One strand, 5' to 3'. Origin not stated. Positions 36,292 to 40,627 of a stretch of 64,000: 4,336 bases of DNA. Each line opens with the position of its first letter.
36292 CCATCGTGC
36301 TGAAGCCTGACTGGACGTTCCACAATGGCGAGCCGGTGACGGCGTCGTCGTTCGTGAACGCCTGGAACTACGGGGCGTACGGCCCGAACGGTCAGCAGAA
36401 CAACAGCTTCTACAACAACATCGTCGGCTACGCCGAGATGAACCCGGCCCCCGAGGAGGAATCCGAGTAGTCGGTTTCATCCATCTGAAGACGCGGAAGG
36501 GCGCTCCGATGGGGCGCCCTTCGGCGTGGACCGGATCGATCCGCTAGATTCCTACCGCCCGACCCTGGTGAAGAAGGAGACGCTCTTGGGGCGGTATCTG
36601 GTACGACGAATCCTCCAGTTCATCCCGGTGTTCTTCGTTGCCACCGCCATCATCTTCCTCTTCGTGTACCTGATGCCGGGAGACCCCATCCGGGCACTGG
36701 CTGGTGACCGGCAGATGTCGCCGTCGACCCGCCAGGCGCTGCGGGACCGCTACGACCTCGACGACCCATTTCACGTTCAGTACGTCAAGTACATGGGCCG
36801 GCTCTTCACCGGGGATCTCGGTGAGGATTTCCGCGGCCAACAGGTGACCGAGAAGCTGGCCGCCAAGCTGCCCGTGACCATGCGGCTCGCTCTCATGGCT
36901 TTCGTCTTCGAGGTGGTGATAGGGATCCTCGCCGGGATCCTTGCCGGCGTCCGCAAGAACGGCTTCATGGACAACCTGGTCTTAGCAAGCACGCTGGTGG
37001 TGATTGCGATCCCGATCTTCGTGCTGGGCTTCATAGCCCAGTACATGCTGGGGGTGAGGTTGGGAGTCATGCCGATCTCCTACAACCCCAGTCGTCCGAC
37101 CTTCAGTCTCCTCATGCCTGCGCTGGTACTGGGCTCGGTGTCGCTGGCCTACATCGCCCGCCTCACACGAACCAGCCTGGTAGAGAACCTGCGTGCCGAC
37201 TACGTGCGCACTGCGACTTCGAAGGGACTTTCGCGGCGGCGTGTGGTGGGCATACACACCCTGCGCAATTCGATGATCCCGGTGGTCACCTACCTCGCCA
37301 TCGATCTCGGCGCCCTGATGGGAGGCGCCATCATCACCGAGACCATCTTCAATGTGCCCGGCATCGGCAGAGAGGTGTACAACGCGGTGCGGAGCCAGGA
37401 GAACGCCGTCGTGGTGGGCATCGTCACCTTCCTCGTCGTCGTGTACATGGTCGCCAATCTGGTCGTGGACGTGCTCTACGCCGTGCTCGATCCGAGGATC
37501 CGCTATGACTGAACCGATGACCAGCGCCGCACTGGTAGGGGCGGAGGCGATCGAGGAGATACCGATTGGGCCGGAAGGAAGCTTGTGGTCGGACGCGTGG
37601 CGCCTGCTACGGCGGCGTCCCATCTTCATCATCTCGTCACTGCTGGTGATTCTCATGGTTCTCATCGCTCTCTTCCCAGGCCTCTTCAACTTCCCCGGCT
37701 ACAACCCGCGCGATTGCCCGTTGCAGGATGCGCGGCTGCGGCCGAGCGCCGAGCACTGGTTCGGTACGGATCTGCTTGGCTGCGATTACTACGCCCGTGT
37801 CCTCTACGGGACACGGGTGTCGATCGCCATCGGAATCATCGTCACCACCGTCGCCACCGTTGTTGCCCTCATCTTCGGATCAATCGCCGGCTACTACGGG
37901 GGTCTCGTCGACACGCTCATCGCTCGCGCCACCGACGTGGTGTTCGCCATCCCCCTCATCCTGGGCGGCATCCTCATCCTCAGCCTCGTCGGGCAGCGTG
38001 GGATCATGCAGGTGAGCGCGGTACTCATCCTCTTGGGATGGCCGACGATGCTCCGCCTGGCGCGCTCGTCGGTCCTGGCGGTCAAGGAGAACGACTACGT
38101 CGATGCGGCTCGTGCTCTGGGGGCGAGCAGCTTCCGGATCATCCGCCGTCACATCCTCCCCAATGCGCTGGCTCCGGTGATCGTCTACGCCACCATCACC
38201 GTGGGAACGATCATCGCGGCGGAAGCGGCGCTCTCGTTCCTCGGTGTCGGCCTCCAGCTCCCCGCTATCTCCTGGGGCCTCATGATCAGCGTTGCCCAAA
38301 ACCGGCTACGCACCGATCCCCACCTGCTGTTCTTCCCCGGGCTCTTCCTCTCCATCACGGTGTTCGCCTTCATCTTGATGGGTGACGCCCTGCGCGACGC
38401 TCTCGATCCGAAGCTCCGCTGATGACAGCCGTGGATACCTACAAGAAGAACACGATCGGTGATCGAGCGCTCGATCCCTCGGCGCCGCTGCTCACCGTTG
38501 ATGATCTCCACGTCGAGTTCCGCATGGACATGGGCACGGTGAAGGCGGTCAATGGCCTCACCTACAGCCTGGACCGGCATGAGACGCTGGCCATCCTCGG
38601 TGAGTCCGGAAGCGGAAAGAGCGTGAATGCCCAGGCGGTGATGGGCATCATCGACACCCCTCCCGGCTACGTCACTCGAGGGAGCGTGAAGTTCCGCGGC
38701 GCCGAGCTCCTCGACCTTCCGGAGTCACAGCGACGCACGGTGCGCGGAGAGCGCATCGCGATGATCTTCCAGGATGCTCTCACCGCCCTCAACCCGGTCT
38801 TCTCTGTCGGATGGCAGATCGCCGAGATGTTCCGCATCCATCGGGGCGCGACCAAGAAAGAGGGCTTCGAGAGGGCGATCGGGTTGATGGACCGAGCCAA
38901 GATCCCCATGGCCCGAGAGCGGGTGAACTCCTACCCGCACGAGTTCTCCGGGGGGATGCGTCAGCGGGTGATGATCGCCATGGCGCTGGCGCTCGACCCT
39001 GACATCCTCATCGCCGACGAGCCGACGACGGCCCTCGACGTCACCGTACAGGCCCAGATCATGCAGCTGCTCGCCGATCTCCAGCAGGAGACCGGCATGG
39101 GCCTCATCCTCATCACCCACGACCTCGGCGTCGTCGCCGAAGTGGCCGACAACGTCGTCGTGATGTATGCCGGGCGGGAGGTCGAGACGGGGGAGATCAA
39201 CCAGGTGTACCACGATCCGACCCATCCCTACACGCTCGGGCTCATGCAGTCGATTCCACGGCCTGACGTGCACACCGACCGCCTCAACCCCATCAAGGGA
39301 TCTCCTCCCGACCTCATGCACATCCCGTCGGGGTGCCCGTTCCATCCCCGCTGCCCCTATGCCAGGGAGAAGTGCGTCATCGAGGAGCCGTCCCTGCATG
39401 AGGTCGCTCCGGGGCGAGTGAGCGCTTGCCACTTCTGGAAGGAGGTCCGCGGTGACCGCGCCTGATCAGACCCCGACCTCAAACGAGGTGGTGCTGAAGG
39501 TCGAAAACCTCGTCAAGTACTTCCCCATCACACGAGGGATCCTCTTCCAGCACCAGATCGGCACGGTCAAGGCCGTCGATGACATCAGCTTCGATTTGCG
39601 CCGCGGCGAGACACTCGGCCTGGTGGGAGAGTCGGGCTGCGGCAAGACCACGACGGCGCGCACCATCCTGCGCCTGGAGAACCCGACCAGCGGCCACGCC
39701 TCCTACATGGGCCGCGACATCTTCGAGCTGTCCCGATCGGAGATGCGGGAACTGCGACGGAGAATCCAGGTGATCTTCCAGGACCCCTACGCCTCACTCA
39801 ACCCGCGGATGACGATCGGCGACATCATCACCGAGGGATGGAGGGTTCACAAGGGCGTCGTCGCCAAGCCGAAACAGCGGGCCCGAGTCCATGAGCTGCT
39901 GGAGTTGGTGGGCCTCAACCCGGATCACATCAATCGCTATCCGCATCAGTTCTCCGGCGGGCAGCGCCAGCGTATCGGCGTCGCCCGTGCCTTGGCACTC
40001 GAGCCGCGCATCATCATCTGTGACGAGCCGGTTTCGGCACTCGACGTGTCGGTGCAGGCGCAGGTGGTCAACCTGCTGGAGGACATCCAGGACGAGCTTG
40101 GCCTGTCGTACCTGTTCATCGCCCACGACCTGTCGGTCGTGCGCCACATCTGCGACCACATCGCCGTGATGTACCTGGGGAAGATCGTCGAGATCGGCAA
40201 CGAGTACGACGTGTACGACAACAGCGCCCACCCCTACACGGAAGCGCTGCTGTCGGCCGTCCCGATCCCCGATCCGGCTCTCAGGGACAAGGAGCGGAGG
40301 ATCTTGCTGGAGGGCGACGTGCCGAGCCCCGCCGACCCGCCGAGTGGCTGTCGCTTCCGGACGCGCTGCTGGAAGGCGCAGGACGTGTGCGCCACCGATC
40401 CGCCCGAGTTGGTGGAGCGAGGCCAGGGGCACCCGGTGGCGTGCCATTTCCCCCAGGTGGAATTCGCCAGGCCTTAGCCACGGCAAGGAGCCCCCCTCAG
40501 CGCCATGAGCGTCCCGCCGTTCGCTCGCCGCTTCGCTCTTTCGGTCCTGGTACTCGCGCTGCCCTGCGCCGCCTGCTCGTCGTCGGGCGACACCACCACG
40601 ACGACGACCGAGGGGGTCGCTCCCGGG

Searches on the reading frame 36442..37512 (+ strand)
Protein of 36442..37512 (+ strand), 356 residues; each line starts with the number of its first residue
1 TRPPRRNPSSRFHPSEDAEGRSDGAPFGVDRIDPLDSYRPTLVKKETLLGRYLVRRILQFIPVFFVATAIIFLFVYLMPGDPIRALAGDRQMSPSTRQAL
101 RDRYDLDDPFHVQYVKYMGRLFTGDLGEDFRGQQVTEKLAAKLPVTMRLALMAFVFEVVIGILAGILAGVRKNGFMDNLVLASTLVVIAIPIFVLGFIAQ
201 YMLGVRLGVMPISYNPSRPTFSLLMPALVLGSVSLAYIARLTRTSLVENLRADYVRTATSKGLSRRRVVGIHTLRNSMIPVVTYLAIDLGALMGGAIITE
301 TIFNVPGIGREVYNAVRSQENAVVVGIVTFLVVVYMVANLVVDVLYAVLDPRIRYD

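Call 39: search_protein_families(library=pfam, proteins=[window:36442-37512:+], max_evalue=0.0001)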
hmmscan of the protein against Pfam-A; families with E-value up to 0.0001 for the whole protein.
window:36442-37512:+ (356 aa): 2 families
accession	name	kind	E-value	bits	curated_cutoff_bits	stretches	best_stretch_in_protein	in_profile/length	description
PF00528.27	BPD_transp_1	-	1.1e-35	123.4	26.4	1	161-354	1-183/184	Binding-protein-dependent transport system inner membrane component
PF19300.4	BPD_transp_1_N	-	8.9e-11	42.4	23.8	1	51-125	3-76/114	Binding-prot-dependent transport system membrane comp, N-term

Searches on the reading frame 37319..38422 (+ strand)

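Call 39: search_protein_families(library=pfam, proteins=[window:37319-38422:+], max_evalue=0.0001)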
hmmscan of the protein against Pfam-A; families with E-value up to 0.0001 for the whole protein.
window:37319-38422:+ (367 aa): 2 families
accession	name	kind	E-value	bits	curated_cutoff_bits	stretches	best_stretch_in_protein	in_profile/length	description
PF00528.27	BPD_transp_1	-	9.8e-32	110.6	26.4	1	184-367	2-183/184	Binding-protein-dependent transport system inner membrane component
PF12911.12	OppC_N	-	4e-08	33.5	23.9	1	88-124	1-37/53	N-terminal TM domain of oligopeptide transport permease C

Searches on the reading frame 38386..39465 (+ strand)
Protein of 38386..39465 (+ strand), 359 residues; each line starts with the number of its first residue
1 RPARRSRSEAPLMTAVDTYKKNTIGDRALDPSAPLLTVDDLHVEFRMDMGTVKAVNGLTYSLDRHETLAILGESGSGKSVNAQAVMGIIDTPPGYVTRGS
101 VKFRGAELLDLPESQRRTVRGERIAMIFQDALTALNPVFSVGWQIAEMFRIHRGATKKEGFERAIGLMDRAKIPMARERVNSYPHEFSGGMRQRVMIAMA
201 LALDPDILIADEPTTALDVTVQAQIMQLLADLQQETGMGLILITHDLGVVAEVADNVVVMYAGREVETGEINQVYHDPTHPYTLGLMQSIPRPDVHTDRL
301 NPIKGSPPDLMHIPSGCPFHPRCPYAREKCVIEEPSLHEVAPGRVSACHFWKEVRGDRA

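Call 40: search_protein_families(library=pfam, proteins=[window:38386-39465:+], max_evalue=0.0001)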
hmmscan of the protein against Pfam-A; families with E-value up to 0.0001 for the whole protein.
window:38386-39465:+ (359 aa): 3 families
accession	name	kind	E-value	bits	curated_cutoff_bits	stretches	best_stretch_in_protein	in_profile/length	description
PF00005.33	ABC_tran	-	3.8e-25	89.5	25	1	56-215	2-137/137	ABC transporter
PF08352.17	oligo_HPY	-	3.6e-23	82.2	27.1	1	266-330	1-65/65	Oligopeptide/dipeptide transporter, C-terminal region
PF13304.12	AAA_21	-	3e-06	28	27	1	183-250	234-303/304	AAA domain, putative AbiEii toxin, Type IV TA system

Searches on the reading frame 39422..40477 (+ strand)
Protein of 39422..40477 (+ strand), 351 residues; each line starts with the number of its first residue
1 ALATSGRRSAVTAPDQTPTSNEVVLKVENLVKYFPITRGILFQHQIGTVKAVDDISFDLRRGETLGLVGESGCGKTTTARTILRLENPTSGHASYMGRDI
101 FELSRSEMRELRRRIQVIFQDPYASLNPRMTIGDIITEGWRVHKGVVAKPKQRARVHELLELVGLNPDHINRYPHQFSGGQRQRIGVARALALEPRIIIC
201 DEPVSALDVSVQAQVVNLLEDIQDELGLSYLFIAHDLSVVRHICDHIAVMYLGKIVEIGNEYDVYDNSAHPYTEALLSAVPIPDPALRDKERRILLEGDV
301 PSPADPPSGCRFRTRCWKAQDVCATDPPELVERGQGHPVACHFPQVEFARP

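Call 40: search_protein_families(library=pfam, proteins=[window:39422-40477:+], max_evalue=0.0001)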
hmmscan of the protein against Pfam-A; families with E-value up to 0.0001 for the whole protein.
window:39422-40477:+ (351 aa): 2 families
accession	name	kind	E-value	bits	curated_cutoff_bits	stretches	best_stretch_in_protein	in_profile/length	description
PF00005.33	ABC_tran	-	2.4e-35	122.5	25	1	53-204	2-136/137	ABC transporter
PF08352.17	oligo_HPY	-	8.9e-19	68.1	27.1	1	256-323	1-65/65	Oligopeptide/dipeptide transporter, C-terminal region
